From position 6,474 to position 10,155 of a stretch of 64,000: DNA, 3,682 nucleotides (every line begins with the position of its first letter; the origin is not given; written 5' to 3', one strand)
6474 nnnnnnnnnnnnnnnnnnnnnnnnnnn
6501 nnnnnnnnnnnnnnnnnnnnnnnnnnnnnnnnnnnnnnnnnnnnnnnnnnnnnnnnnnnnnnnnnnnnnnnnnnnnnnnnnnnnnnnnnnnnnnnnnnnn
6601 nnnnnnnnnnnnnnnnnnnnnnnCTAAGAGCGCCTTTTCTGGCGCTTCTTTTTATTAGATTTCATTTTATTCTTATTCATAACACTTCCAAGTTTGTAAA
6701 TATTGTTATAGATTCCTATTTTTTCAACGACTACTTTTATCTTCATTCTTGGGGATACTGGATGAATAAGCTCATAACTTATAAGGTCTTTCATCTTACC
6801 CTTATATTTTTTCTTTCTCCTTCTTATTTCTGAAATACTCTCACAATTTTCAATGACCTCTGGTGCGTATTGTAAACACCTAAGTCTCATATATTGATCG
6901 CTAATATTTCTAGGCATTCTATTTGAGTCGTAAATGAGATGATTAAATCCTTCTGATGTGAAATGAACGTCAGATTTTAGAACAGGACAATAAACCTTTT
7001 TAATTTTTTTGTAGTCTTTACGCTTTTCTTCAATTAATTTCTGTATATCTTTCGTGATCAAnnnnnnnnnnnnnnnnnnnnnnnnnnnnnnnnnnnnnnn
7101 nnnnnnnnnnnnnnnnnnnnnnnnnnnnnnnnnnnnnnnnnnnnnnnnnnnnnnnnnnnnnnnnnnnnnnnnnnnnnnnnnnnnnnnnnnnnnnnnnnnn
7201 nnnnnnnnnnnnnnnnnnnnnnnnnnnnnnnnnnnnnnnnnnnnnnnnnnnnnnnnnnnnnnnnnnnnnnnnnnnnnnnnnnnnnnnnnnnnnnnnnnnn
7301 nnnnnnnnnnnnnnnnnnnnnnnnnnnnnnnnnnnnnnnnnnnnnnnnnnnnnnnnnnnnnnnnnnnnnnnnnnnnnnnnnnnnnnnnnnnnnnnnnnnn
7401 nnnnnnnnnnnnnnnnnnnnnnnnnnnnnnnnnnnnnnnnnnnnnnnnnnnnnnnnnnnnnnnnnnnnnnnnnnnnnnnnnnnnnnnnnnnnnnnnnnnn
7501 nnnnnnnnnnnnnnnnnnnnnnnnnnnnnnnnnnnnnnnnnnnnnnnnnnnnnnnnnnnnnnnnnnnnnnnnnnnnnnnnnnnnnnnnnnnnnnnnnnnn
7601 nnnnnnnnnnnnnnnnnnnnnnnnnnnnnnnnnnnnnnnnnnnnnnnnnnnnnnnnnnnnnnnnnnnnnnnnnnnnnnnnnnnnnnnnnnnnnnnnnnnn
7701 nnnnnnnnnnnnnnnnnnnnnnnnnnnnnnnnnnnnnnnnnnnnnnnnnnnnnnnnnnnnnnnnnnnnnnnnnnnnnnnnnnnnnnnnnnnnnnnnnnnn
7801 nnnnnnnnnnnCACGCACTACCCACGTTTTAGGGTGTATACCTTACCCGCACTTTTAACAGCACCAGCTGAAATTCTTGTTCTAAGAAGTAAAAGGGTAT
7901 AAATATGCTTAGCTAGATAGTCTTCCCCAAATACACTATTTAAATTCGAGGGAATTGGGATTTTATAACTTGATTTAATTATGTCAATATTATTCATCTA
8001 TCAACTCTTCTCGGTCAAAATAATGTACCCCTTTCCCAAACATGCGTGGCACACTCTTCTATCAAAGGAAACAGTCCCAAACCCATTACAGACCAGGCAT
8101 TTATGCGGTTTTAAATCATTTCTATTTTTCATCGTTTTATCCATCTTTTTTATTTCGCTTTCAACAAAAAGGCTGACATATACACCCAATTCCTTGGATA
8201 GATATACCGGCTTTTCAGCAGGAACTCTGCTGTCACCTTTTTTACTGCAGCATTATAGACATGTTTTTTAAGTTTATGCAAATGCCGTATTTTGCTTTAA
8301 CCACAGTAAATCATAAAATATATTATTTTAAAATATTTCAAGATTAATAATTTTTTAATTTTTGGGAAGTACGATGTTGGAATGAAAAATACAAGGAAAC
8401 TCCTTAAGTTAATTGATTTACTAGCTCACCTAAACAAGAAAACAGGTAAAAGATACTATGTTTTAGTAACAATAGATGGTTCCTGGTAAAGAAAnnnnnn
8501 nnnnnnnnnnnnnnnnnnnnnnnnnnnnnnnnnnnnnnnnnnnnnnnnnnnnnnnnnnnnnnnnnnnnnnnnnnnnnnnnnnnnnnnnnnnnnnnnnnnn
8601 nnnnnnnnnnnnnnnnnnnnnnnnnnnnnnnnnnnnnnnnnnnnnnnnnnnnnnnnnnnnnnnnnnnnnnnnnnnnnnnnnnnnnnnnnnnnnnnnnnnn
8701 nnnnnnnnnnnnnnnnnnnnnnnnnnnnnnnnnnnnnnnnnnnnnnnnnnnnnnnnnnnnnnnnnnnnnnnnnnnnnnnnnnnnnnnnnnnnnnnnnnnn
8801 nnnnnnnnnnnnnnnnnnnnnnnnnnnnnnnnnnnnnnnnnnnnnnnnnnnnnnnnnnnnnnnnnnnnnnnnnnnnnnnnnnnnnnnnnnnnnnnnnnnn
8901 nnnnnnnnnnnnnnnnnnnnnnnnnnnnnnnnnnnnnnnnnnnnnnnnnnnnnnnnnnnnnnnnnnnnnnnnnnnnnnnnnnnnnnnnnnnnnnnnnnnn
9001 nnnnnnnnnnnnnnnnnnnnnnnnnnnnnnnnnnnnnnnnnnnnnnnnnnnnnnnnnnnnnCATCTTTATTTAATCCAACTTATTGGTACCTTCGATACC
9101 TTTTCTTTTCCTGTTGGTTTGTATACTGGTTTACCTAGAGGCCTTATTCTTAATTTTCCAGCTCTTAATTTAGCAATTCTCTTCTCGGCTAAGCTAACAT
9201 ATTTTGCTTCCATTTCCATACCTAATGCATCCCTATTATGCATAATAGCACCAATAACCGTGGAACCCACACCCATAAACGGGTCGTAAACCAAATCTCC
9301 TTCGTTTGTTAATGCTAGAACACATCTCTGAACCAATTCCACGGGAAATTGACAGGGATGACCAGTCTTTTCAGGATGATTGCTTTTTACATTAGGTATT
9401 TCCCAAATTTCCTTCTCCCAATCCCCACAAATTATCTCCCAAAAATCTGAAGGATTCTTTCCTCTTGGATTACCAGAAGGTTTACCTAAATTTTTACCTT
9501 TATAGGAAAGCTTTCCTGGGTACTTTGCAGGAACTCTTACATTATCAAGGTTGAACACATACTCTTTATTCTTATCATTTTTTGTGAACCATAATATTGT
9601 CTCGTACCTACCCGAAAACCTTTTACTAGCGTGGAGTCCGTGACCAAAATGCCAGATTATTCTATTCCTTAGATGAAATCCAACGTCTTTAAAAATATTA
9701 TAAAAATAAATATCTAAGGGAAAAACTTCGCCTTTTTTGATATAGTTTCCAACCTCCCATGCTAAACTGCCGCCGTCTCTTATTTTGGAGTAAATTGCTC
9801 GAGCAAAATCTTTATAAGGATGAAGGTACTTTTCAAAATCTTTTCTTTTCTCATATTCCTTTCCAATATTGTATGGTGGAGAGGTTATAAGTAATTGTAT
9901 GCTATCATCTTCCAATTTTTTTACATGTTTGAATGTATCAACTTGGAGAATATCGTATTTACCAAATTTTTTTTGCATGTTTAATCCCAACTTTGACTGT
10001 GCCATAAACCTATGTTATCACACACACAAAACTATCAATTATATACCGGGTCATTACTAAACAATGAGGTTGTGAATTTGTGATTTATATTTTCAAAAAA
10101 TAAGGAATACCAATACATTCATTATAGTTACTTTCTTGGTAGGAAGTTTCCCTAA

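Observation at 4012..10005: Accessory/defence-like island directly downstream of the rplM-rpsI operon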

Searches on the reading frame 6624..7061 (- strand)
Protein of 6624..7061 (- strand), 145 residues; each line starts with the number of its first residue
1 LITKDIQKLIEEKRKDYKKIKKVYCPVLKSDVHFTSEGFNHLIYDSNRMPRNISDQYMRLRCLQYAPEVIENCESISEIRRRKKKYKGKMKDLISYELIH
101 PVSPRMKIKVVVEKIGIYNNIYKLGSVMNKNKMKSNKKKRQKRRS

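Call 3: search_protein_families(library=pfam, proteins=[window:6624-7061:-], max_evalue=0.1)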
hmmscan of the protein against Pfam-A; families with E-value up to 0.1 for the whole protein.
window:6624-7061:- (145 aa): 1 family
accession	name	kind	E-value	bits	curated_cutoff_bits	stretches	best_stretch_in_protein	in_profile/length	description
PF18798.6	LPD3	-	2.4e-05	24.9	27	1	14-87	11-78/114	Large polyvalent protein-associated domain 3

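Call 4: search_protein_families(library=padloc, proteins=[window:6624-7061:-], max_evalue=0.1)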
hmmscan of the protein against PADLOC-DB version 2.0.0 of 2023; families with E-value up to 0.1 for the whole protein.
window:6624-7061:- (145 aa): 0 families

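Call 7: search_protein_families(library=phrogs, proteins=[window:6624-7061:-], max_evalue=0.1)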
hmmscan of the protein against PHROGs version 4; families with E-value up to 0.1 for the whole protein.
window:6624-7061:- (145 aa): 0 families

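Call 12: search_protein_families(library=ncbifam, proteins=[window:6624-7061:-], max_evalue=0.1)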
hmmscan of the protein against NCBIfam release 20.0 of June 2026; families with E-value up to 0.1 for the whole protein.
window:6624-7061:- (145 aa): 0 families

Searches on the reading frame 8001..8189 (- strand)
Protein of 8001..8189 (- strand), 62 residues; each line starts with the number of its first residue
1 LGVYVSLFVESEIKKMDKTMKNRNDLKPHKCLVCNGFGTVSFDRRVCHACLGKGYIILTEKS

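Call 3: search_protein_families(library=pfam, proteins=[window:8001-8189:-], max_evalue=0.1)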
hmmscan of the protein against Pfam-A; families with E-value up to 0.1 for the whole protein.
window:8001-8189:- (62 aa): 5 families
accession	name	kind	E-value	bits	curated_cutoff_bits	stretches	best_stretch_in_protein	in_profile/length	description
PF00684.25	DnaJ_CXXCXGXG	-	0.0024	18.5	32.7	1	31-56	1-53/65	DnaJ central domain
PF18912.6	DZR_2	-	0.0043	17.3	27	1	28-53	7-30/56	Double zinc ribbon domain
PF24724.1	DUF7676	-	0.022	14.7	27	1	26-53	55-82/166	Family of unknown function (DUF7676)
PF17302.8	DUF5351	-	0.028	15.2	27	0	47-57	1-11/29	Family of unknown function (DUF5351)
PF15777.11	Anti-TRAP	-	0.068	13.6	32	1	29-60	11-45/59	Tryptophan RNA-binding attenuator protein inhibitory protein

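Call 4: search_protein_families(library=padloc, proteins=[window:8001-8189:-], max_evalue=0.1)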
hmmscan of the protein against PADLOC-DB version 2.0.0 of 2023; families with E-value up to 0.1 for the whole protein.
window:8001-8189:- (62 aa): 1 family
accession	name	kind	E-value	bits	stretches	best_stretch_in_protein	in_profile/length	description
PDLC04253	PDC-M01B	-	0.0032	14.8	1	5-56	272-321/366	-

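Call 7: search_protein_families(library=phrogs, proteins=[window:8001-8189:-], max_evalue=0.1)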
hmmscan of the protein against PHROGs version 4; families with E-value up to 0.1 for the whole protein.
window:8001-8189:- (62 aa): 7 families
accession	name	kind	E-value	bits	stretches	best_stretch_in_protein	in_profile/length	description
phrog_127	-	transcription regulation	0.00025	21.8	1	13-61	133-177/253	anti-termination protein Q-like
phrog_11137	-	unknown function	0.0011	19.8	1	26-56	4-29/54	-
phrog_6060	-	transcription regulation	0.0031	18.4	0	16-53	1-46/61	anti-termination protein Q-like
phrog_9961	-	unknown function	0.01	17.5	1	26-62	5-44/99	-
phrog_6730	-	unknown function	0.024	15.6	0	18-40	32-54/106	-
phrog_12902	-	unknown function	0.038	15.3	0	11-54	6-50/61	-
phrog_4046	-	unknown function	0.051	14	1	18-57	39-81/301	-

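Call 12: search_protein_families(library=ncbifam, proteins=[window:8001-8189:-], max_evalue=0.1)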
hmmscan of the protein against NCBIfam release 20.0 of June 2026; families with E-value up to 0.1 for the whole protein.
window:8001-8189:- (62 aa): 6 families
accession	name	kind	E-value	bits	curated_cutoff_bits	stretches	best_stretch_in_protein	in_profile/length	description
NF058604.1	RtpA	equivalog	2.4e-06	27.5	65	1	22-60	4-38/50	anti-TRAP protein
TIGR02349.1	DnaJ_bact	equivalog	0.0014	18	377.2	1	27-60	142-176/354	molecular chaperone DnaJ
NF010874.0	PRK14281.1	equivalog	0.0089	15.2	619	1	7-56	145-191/397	chaperone protein DnaJ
NF037946.1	terminal_TopJ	equivalog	0.018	13.5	300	1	26-56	653-681/810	terminal organelle assembly protein TopJ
NF008035.0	PRK10767.1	subfamily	0.028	13.5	338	1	26-57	156-193/374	molecular chaperone DnaJ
NF010871.0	PRK14278.1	equivalog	0.072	11.9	502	1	12-56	167-208/378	molecular chaperone DnaJ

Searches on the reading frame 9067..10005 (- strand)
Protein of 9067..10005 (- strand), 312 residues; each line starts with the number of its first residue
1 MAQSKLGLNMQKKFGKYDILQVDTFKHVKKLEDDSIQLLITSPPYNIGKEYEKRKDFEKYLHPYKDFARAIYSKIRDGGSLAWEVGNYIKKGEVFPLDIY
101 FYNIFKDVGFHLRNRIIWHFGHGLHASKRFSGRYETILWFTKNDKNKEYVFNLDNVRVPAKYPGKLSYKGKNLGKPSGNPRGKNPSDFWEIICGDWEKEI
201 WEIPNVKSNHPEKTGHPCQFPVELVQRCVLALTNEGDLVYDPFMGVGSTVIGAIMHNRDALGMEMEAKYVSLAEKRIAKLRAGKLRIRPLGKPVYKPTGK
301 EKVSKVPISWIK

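Call 3: search_protein_families(library=pfam, proteins=[window:9067-10005:-], max_evalue=0.1)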
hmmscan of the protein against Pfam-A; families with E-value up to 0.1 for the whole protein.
window:9067-10005:- (312 aa): 4 families
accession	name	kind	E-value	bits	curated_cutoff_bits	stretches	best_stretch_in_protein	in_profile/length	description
PF01555.25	N6_N4_Mtase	-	9.9e-50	170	26.7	1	36-275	1-221/221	DNA methylase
PF11599.14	AviRa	-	0.0031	17.5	25.7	1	206-282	20-102/232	RRNA methyltransferase AviRa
PF01170.24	UPF0020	-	0.066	13.3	22.3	0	231-270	24-64/197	RMKL-like, methyltransferase domain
PF02384.22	N6_Mtase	-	0.093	12.5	20.4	0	17-59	107-152/311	N-6 DNA Methylase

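Call 4: search_protein_families(library=padloc, proteins=[window:9067-10005:-], max_evalue=0.1)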
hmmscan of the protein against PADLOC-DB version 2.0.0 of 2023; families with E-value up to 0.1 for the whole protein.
window:9067-10005:- (312 aa): 75 families (the best 25 are shown)
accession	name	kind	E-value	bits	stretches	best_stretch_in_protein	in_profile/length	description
PDLC03299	MTase_II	-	6.1e-68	227.5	1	15-303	13-285/296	Type II methyltransferase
PDLC03230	MTase_II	-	3.4e-63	212.1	1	18-275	37-280/360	Type II methyltransferase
PDLC03371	MTase_II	-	1.9e-45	153.5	1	15-280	9-255/260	Type II methyltransferase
PDLC03353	MTase_II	-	4e-45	152.4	1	19-279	12-252/260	Type II methyltransferase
PDLC03350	MTase_II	-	7.7e-41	138.5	1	19-280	59-298/312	Type II methyltransferase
PDLC03387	MTase_II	-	2.2e-36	123.5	2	105-278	135-276/289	Type II methyltransferase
PDLC03320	MTase_II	-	2.7e-34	116.6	1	18-282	34-279/289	Type II methyltransferase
PDLC03327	MTase_II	-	1.8e-27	94.4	1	17-275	42-282/319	Type II methyltransferase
PDLC03260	MTase_II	-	1.5e-25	87.9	2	198-280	232-310/349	Type II methyltransferase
PDLC03216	MTase_II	-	2.1e-25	87.5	2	213-282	191-260/364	Type II methyltransferase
PDLC03714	oMTase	-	1.1e-24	85.3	1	27-279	14-259/279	orphan methyltransferase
PDLC03738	oMTase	-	5.4e-23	79.3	2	209-281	198-269/376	orphan methyltransferase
PDLC03300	MTase_II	-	2.5e-22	77.3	1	93-279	115-278/302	Type II methyltransferase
PDLC03295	MTase_II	-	7.4e-22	76.2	2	200-279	187-268/292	Type II methyltransferase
PDLC03323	MTase_II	-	2.2e-21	74.3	1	22-282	20-299/330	Type II methyltransferase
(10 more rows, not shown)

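Call 12: search_protein_families(library=ncbifam, proteins=[window:9067-10005:-], max_evalue=0.1)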
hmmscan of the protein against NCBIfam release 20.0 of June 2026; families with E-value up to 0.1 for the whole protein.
window:9067-10005:- (312 aa): 5 families
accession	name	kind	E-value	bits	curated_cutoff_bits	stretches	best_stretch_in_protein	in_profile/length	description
NF008572.0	PRK11524.1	equivalog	1.7e-34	119.3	292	1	16-279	14-258/294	adenine-specific DNA-methyltransferase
NF050803.1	DnaMtaseCcrMCaul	equivalog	1.4e-24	86.7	830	2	206-282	177-252/350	adenine-specific DNA-methyltransferase CcrM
NF010253.0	PRK13699.1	subfamily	4.9e-11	42.7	244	1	213-281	141-209/226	DNA methyltransferase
TIGR01177.1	TIGR01177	hypoth_equivalog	0.00069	19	316.55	1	230-269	177-216/330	TIGR01177 family methyltransferase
NF001387.0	PRK00279.2-5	equivalog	0.0083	15.7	373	1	37-99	2-63/224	adenylate kinase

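Call 35: search_solved_structures(query=window:9067-10005:-, max_evalue=0.001, show_alignments=1)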
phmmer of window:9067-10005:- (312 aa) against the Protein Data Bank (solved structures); distinct sequences matched with E-value up to 0.001: 12.
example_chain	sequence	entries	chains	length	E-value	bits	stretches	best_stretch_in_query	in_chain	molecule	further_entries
1nw8_A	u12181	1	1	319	1e-25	93.9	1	17-276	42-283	MODIFICATION METHYLASE RSRI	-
1eg2_A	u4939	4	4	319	1.4e-25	93.5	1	17-276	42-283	MODIFICATION METHYLASE RSRI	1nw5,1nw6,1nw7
6pbd_A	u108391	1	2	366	5.5e-22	81.7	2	213-280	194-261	Modification methylase CcrMI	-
8urk_A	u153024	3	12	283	2.7e-21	79.4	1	28-282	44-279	Methyltransferase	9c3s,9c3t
9c3u_A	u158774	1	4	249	5.5e-21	78.4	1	28-278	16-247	Methyltransferase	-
1g60_A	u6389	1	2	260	6.7e-21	78.1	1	19-274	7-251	Adenine-specific Methyltransferase MboIIA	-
8s9n_A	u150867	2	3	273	8.3e-20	74.6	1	200-281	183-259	DNA cytosine-N4 methyltransferase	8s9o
8s9m_A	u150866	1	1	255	1.2e-19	74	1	200-281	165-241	DNA cytosine-N4 methyltransferase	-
2zie_A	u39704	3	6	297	1e-17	67.7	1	213-280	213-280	Putative modification methylase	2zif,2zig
1boo_A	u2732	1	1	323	9.4e-12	48.1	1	23-276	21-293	PROTEIN (N-4 CYTOSINE-SPECIFIC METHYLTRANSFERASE PVU II)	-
5hek_A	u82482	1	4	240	3.3e-10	43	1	211-277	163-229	Adenine specific DNA methyltransferase (DpnA)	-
5hfj_A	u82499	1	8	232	3.3e-10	43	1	211-277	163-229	Adenine specific DNA methyltransferase (DpnA)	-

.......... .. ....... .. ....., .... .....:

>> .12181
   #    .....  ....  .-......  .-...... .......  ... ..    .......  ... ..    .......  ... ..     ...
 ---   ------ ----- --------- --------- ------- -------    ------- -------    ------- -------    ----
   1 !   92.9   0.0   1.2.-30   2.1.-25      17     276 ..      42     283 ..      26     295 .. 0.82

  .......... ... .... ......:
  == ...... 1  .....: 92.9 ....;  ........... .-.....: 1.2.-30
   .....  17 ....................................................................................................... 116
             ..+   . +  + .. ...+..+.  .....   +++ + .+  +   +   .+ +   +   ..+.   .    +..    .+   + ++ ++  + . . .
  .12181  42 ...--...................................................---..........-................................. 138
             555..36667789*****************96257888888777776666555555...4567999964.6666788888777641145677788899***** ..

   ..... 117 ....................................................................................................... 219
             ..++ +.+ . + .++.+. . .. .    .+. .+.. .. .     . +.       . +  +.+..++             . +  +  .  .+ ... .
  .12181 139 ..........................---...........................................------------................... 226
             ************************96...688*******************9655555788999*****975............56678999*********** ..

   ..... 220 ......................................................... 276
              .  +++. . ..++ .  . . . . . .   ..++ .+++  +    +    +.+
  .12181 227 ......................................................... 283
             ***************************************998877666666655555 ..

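Call 59: search_protein_families(library=phrogs, proteins=[window:9067-10005:-], max_evalue=0.01)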
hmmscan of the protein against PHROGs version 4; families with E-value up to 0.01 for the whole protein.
window:9067-10005:- (312 aa): 13 families
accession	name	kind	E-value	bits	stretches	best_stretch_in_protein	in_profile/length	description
phrog_67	-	other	7.5e-54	185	1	18-282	125-348/743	DNA methyltransferase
phrog_498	-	other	3.1e-27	96.4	1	28-282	214-425/633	DNA methyltransferase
phrog_3008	-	other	7.7e-21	75.5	1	201-280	135-214/244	DNA methyltransferase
phrog_18293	-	other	4.5e-14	53.4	1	211-282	40-112/119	methyltransferase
phrog_6952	-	other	2.7e-13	51.2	1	200-280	101-178/181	DNA methyltransferase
phrog_18146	-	other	3.5e-12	46.9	2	200-266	33-100/452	DNA methyltransferase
phrog_23085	-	unknown function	2.9e-11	44.2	1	199-282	27-110/138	-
phrog_6025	-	other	4.9e-10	40.3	1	13-129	8-119/192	DNA methyltransferase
phrog_16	-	DNA, RNA and nucleotide metabolism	8.1e-10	38.5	1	182-275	810-907/986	DNA helicase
phrog_8769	-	other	4.5e-07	30.6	1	232-281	8-57/71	methyltransferase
phrog_23148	-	unknown function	1.2e-06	29.7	1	164-277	33-146/165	-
phrog_12517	-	unknown function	2.1e-06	28.2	1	31-118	174-268/316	-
phrog_2713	-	unknown function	0.0046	17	0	17-55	272-310/520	-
